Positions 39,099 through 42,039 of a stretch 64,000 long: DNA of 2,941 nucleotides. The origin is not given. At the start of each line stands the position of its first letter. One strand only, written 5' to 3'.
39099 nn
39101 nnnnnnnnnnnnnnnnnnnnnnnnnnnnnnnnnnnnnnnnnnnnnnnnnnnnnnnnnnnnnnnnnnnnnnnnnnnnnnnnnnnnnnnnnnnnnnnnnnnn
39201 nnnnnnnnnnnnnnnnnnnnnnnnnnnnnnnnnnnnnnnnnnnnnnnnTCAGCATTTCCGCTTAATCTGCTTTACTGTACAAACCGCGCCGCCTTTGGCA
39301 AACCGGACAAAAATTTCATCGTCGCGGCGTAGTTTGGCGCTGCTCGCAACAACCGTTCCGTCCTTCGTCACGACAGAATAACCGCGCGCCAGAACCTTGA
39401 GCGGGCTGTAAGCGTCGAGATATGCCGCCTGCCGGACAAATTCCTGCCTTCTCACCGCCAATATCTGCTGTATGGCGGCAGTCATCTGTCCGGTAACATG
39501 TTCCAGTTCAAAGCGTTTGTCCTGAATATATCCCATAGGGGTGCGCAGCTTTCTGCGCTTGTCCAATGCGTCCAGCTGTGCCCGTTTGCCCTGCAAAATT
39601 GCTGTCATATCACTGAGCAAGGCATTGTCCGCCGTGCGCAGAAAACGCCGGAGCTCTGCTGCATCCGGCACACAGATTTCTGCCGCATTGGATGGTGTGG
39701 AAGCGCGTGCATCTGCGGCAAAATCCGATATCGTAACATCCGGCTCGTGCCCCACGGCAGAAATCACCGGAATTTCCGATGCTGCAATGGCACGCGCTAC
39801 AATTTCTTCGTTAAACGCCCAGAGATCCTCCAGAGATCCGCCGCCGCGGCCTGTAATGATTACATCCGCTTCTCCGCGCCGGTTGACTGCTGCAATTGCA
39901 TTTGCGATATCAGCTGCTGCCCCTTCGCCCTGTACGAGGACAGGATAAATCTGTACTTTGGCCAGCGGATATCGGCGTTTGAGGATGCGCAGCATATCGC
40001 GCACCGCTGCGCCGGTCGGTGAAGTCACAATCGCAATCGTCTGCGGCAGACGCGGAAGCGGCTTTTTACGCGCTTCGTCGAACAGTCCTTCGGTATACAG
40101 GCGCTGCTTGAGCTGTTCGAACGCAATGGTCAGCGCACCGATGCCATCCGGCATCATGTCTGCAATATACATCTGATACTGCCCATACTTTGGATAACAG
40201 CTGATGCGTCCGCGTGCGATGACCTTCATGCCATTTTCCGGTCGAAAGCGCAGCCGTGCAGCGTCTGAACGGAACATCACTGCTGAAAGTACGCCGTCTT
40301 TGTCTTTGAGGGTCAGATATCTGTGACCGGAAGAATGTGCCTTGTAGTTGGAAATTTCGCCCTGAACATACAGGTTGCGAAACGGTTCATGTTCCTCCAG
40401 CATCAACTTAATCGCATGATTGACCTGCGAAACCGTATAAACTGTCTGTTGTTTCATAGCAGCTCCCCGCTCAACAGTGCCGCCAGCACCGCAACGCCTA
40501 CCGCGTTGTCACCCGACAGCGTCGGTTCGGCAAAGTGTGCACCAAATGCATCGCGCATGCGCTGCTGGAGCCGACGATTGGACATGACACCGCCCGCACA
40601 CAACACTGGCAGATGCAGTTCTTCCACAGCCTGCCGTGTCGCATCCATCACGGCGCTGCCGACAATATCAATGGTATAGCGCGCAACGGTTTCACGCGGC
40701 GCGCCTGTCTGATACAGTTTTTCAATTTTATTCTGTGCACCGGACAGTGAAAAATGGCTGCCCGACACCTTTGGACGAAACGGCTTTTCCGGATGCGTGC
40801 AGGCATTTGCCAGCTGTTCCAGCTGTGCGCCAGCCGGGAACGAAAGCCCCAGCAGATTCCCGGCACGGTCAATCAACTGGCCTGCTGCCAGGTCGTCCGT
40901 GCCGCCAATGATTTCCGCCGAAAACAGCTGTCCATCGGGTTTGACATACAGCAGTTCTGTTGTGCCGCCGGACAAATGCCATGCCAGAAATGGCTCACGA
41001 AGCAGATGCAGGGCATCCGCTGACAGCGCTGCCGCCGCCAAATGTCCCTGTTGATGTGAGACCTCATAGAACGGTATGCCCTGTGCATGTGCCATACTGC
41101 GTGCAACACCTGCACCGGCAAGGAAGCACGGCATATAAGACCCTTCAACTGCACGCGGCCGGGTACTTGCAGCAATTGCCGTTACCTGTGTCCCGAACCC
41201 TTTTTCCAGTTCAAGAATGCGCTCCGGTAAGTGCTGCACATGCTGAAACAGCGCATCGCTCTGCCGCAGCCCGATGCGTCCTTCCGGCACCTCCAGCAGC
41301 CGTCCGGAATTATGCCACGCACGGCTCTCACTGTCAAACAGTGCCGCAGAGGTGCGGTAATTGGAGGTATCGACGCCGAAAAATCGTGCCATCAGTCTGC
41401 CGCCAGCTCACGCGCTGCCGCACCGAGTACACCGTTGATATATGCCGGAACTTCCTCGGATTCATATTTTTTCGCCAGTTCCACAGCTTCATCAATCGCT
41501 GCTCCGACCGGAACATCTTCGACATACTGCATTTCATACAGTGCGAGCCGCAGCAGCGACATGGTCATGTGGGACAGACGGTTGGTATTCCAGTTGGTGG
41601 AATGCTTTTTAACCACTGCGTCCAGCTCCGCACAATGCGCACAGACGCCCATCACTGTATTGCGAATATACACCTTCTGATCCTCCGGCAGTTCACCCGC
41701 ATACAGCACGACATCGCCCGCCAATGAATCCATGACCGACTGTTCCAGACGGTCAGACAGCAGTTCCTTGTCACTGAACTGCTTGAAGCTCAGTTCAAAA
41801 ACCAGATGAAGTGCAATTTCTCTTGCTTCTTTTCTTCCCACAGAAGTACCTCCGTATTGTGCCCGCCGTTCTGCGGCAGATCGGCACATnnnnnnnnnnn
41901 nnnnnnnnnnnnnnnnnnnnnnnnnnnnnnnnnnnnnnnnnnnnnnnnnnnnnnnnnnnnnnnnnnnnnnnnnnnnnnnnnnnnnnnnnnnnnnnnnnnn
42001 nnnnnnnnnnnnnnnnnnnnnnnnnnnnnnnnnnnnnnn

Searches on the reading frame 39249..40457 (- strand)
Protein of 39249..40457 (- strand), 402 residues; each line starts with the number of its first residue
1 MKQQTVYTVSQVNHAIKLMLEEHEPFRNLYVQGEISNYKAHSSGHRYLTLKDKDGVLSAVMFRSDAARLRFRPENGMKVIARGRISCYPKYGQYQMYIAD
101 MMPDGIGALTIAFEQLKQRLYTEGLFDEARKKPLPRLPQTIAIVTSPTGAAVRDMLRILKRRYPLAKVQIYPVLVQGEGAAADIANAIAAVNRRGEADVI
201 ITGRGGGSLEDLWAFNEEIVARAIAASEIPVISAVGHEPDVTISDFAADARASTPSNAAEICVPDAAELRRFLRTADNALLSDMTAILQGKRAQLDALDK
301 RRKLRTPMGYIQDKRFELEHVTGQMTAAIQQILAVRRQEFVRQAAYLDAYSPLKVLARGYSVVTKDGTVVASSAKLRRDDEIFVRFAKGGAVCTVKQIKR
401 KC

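Call 11: search_protein_families(library=pfam, proteins=[window:39249-40457:-], max_evalue=0.01)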
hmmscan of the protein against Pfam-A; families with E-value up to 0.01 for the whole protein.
window:39249-40457:- (402 aa): 3 families
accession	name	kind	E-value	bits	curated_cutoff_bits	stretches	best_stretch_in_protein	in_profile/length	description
PF02601.20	Exonuc_VII_L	-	1.4e-93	314.2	35.9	2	125-341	1-215/315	Exonuclease VII, large subunit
PF13742.12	tRNA_anti_2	-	7e-31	106.8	27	1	7-101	1-94/95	OB-fold nucleic acid binding domain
PF01336.31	tRNA_anti-codon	-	4.7e-11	42.9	27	1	31-102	3-73/75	OB-fold nucleic acid binding domain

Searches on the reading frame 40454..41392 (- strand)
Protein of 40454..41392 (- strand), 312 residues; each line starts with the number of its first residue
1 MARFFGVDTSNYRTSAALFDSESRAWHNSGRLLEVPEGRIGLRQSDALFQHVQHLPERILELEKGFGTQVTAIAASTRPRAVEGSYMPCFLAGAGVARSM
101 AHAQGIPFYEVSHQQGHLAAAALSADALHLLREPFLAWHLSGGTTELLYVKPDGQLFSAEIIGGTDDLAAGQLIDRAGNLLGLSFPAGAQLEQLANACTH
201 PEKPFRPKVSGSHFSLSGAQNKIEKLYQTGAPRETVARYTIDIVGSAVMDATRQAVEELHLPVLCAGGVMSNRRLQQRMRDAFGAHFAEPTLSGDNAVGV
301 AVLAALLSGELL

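Call 11: search_protein_families(library=pfam, proteins=[window:40454-41392:-], max_evalue=0.01)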
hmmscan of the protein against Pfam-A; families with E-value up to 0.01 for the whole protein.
window:40454-41392:- (312 aa): 2 families
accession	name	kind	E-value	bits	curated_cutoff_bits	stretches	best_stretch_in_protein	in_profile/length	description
PF00814.31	TsaD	-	9.7e-26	91.5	24.8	1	51-300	29-262/264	tRNA N6-adenosine threonylcarbamoyltransferase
PF22521.2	HypF_C_2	-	9.4e-06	26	27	1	187-287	119-221/241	Carbamoyltransferase, Kae1-like Domain, second subdomain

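Call 19: find_related_loci(query=window:40454-41392:-, collection=genome_contigs, flank=8000)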
Query window:40454-41392:- (312 aa) in genome_contigs; peptide patterns used: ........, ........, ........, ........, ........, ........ (x = any residue, [..] = any of these).
600 stretches matched a pattern (row limit reached: there are more); 578 encode a relative of the query (tblastn E <= 1e-3); the best 80 are kept; 80 distinct loci.
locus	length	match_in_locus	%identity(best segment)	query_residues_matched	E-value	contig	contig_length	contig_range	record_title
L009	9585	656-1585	83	1-310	5e-163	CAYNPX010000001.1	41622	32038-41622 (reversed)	MAG TPA_asm: uncultured Butyricicoccus sp. isolate SRP222994_co1_112 genome assembly, contig: NODE_1606_length_41622_cov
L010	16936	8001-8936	84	1-312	5e-160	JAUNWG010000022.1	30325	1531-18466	MAG: Eubacteriales bacterium isolate S8M_St_43 NODE_449_length_30325_cov_8.488801, whole genome shotgun sequence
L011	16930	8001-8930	63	4-312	3e-117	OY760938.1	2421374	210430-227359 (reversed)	MAG: Intestinibacillus sp. isolate 62f52574-8dee-45fb-adc1-a43363e106d8 genome assembly, chromosome: 1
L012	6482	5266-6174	63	3-307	1e-113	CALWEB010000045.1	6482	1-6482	MAG: uncultured Agathobaculum sp. isolate E0_DM__bin111 genome assembly, contig: E0_DM__k127_96475, whole genome shotgun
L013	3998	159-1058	61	5-305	1e-114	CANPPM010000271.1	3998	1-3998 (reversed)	MAG TPA_asm: uncultured Butyricicoccus sp. isolate SRR15730558_bin.35_metawrap_v1.3_MAG genome assembly, contig: NODE.21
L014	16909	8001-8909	63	3-307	1e-112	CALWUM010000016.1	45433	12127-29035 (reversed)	MAG: uncultured Agathobaculum sp. isolate BRZ_HT__bin4 genome assembly, contig: BRZ_HT__NODE_1292_length_45433_cov_17.71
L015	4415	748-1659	58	4-306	7e-113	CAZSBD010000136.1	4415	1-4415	MAG TPA_asm: uncultured Oscillospiraceae bacterium isolate SRP222994_co1_27 genome assembly, contig: NODE_37513_length_4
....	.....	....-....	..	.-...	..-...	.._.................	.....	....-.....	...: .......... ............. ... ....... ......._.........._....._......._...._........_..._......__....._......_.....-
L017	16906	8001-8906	61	3-307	2e-108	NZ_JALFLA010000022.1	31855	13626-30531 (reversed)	MAG: Agathobaculum sp. isolate SUG777 k141_4885258, whole genome shotgun sequence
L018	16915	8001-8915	62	1-307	1e-107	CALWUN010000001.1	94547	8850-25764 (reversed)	MAG: uncultured Agathobaculum sp. isolate BRZ_N__bin8 genome assembly, contig: BRZ_N__NODE_631_length_94547_cov_5.793829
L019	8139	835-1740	63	3-307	4e-107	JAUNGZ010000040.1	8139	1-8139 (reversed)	MAG: Eubacteriales bacterium isolate S27M_St_5 NODE_3384_length_8139_cov_9.930727, whole genome shotgun sequence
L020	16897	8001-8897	56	5-303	1e-101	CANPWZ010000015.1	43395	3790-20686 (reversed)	MAG: uncultured Oscillospiraceae bacterium isolate Lapin-004__bin36 genome assembly, contig: Lapin-004__NODE_980_length_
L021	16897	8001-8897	57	3-304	4e-99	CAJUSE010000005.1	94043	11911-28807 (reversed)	MAG TPA_asm: uncultured Oscillospiraceae bacterium isolate MGBC165060 genome assembly, contig: MGBC165060.5, whole genom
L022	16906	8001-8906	56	1-303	9e-99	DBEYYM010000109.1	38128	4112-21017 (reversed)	MAG TPA_asm: Evtepia sp. isolate MAG2301 k141_96394, whole genome shotgun sequence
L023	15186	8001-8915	55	3-310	3e-98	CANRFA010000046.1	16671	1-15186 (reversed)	MAG: uncultured Oscillospiraceae bacterium isolate Lapin-023__bin72 genome assembly, contig: Lapin-023__NODE_4554_length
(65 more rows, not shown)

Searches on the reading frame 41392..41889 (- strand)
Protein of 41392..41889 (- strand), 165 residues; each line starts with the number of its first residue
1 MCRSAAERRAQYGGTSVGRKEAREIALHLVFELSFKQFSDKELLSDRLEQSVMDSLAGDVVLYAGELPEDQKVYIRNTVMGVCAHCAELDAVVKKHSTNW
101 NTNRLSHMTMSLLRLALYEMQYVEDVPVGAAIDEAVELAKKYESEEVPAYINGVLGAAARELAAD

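Call 11: search_protein_families(library=pfam, proteins=[window:41392-41889:-], max_evalue=0.01)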
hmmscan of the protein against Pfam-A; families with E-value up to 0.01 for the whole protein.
window:41392-41889:- (165 aa): 1 family
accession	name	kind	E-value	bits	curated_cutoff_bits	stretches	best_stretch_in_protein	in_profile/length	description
PF01029.23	NusB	-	4.8e-33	114.8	23.1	1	21-160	2-133/133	NusB family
